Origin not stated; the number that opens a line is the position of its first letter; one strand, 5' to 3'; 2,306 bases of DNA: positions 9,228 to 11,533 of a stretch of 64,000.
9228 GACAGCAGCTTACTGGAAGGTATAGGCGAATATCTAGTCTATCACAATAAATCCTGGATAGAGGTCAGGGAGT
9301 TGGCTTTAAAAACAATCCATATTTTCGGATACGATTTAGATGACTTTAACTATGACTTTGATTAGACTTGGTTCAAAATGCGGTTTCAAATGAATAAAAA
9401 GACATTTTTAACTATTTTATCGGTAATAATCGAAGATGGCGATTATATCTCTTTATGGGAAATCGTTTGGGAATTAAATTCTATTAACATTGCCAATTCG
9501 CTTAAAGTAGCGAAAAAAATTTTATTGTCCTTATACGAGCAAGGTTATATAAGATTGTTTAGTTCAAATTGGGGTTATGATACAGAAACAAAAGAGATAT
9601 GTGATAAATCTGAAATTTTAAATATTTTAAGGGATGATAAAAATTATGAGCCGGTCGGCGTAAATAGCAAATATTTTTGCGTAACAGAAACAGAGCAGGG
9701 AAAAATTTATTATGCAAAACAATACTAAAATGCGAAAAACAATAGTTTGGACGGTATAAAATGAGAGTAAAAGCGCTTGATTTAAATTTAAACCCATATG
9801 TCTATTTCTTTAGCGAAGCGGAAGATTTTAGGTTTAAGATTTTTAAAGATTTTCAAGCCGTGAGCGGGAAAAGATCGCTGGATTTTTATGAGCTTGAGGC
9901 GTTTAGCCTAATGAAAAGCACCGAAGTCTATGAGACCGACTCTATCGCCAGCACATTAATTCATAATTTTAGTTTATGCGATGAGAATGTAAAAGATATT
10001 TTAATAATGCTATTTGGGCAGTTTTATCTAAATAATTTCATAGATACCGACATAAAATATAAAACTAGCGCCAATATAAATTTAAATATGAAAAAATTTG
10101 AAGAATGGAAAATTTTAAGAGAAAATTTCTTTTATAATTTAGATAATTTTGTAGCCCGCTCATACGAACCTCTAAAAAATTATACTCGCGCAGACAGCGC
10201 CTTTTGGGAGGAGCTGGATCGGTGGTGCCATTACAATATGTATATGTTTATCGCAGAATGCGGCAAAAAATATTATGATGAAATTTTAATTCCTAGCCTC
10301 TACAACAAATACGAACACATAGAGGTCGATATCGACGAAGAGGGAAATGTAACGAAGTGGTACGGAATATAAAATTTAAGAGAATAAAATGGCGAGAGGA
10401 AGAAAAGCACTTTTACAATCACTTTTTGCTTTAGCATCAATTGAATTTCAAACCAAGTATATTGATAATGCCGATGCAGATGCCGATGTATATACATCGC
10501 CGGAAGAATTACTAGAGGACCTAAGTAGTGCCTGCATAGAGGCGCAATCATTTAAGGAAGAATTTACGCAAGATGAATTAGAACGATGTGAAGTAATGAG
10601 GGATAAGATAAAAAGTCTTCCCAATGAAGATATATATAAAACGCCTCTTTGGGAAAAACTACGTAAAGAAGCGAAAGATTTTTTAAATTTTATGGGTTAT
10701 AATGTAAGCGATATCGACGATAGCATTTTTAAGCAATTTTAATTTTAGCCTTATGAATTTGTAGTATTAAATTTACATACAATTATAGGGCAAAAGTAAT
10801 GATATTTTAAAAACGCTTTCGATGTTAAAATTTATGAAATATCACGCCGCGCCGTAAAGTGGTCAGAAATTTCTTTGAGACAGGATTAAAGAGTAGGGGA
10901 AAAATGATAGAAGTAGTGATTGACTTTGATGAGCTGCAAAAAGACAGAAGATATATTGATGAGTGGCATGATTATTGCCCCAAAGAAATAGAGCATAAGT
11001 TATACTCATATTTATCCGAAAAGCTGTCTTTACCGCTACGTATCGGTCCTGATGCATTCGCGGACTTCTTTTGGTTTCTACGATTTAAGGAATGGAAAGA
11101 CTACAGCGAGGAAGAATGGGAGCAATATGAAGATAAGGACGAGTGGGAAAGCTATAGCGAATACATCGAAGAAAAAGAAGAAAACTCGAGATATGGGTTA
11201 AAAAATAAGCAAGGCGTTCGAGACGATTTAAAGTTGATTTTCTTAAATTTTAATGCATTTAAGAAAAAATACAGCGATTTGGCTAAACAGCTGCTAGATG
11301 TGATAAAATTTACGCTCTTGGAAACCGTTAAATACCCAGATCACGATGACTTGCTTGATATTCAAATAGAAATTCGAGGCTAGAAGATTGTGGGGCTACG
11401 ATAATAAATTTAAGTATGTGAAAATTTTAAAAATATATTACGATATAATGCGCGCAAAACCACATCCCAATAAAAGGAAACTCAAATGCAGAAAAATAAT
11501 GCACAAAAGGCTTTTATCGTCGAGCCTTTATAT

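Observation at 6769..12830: tRNA-Lys-adjacent AT-rich island: 13 small same-strand ORFs, multiple paralog families, no toxin, integrase or secretion gene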

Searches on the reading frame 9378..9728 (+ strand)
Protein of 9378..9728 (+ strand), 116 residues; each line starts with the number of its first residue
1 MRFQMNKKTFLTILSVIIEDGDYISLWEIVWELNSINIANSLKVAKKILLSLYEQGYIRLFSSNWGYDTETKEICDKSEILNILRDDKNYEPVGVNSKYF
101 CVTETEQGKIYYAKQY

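Call 4: search_protein_families(library=pfam, proteins=[window:9378-9728:+], max_evalue=1)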
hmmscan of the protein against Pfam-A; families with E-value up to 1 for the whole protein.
window:9378-9728:+ (116 aa): 0 families

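Call 8: search_protein_families(library=ncbifam, proteins=[window:9378-9728:+], max_evalue=1)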
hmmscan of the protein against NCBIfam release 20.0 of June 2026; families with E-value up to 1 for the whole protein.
window:9378-9728:+ (116 aa): 1 family
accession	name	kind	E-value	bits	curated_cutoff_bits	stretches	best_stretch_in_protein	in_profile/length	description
NF004595.0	PRK05932.1-2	equivalog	0.078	11.8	513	1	29-98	129-200/484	RNA polymerase factor sigma-54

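Call 28: search_protein_families(library=padloc, proteins=[window:9378-9728:+], max_evalue=0.1)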
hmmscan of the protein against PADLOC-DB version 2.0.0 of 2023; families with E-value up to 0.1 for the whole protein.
window:9378-9728:+ (116 aa): 0 families

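Call 29: search_protein_families(library=phrogs, proteins=[window:9378-9728:+], max_evalue=0.1)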
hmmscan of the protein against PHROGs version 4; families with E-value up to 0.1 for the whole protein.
window:9378-9728:+ (116 aa): 1 family
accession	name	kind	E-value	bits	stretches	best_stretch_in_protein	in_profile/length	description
phrog_21991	-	unknown function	0.041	15.1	0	14-42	44-73/74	-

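Call 101: find_related_loci(query=window:9390-9728:+, collection=metagenome_contigs, flank=5000)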
Query window:9390-9728:+ (112 aa) in metagenome_contigs; peptide patterns used: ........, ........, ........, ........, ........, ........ (x = any residue, [..] = any of these).
330 stretches matched a pattern; 23 encode a relative of the query (tblastn E <= 1e-3); 22 distinct loci.
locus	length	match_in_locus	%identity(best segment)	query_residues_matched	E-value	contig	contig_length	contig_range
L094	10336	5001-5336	97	1-112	6e-70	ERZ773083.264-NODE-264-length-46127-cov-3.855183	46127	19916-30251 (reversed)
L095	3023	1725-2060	96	1-112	7e-70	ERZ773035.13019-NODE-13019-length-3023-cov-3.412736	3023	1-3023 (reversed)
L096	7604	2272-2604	96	1-111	2e-69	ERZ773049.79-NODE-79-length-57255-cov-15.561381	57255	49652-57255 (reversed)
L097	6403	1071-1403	95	1-111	2e-68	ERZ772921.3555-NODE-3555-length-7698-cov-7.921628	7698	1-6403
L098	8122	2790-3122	95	1-111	7e-68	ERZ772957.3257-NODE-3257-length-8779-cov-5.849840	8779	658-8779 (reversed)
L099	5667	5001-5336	92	1-112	3e-67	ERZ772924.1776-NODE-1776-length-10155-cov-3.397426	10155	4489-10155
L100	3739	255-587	92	1-111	4e-67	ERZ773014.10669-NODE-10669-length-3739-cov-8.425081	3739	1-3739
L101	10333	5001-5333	93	1-111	9e-67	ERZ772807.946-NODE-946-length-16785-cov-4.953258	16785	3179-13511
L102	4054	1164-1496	93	1-111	9e-67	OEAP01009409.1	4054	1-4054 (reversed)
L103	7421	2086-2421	90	1-112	3e-66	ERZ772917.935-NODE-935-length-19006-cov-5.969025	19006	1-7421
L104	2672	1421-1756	89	1-112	5e-66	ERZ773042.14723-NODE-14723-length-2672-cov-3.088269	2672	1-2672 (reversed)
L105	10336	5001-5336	90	1-112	3e-65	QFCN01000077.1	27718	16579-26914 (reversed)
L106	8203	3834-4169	89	1-112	3e-65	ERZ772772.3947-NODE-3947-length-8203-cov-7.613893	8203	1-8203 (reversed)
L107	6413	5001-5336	89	1-112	1e-65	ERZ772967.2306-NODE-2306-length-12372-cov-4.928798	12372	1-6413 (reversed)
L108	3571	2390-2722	90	1-111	2e-65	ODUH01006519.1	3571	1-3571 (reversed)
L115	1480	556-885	34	1-110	4e-12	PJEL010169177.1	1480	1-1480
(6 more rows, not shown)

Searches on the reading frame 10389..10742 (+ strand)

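Call 4: search_protein_families(library=pfam, proteins=[window:10389-10742:+], max_evalue=1)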
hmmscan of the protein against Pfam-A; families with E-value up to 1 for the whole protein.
window:10389-10742:+ (117 aa): 0 families

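Call 8: search_protein_families(library=ncbifam, proteins=[window:10389-10742:+], max_evalue=1)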
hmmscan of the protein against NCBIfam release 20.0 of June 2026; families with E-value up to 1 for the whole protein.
window:10389-10742:+ (117 aa): 1 family
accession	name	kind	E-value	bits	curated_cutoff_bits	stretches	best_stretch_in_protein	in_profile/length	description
TIGR01589.1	A_thal_3526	domain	0.12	12.4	36.55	1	84-100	36-52/57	TIGR01589 domain-containing protein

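Call 28: search_protein_families(library=padloc, proteins=[window:10389-10742:+], max_evalue=0.1)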
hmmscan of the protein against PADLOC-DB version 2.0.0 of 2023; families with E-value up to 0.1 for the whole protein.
window:10389-10742:+ (117 aa): 0 families

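Call 29: search_protein_families(library=phrogs, proteins=[window:10389-10742:+], max_evalue=0.1)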
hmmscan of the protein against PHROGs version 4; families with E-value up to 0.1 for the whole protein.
window:10389-10742:+ (117 aa): 0 families

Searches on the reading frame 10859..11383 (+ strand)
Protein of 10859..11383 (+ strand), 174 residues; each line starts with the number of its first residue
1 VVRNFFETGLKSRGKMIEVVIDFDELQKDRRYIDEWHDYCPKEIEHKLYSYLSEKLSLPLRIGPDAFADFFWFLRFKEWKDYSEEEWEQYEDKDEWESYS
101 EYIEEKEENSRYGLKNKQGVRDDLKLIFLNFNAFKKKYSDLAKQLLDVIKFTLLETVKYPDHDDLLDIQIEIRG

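Call 4: search_protein_families(library=pfam, proteins=[window:10859-11383:+], max_evalue=1)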
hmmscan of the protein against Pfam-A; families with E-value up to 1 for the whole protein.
window:10859-11383:+ (174 aa): 1 family
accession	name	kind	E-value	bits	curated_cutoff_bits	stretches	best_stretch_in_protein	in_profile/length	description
PF09432.15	THP2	-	0.72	10.4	28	1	80-145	44-107/129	Tho complex subunit THP2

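Call 8: search_protein_families(library=ncbifam, proteins=[window:10859-11383:+], max_evalue=1)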
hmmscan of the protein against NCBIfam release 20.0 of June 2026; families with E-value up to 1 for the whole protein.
window:10859-11383:+ (174 aa): 1 family
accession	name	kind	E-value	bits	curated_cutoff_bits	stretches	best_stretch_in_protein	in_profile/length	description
TIGR00653.1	GlnA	equivalog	0.041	12.6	429.15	1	34-119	95-173/462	type I glutamate--ammonia ligase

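Call 28: search_protein_families(library=padloc, proteins=[window:10859-11383:+], max_evalue=0.1)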
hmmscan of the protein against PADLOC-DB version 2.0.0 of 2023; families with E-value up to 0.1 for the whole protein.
window:10859-11383:+ (174 aa): 0 families

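Call 29: search_protein_families(library=phrogs, proteins=[window:10859-11383:+], max_evalue=0.1)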
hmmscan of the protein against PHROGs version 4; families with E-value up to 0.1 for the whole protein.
window:10859-11383:+ (174 aa): 1 family
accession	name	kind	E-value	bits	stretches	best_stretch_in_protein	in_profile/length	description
phrog_20509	-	unknown function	0.012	16.4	0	24-58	81-115/179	-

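Call 84: search_solved_structures(query=window:10904-11383:+, max_evalue=10)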
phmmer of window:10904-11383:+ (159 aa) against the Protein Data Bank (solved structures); distinct sequences matched with E-value up to 10: 3.
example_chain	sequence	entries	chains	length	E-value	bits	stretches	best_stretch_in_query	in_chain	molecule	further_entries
6sgg_AAA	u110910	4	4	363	0.79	13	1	56-140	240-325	Pyrimidine monooxygenase RutA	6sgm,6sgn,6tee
6sgl_AAA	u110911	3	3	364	0.79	13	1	56-140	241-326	Pyrimidine monooxygenase RutA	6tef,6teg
5wan_A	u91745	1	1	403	0.95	12.7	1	56-140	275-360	Pyrimidine monooxygenase RutA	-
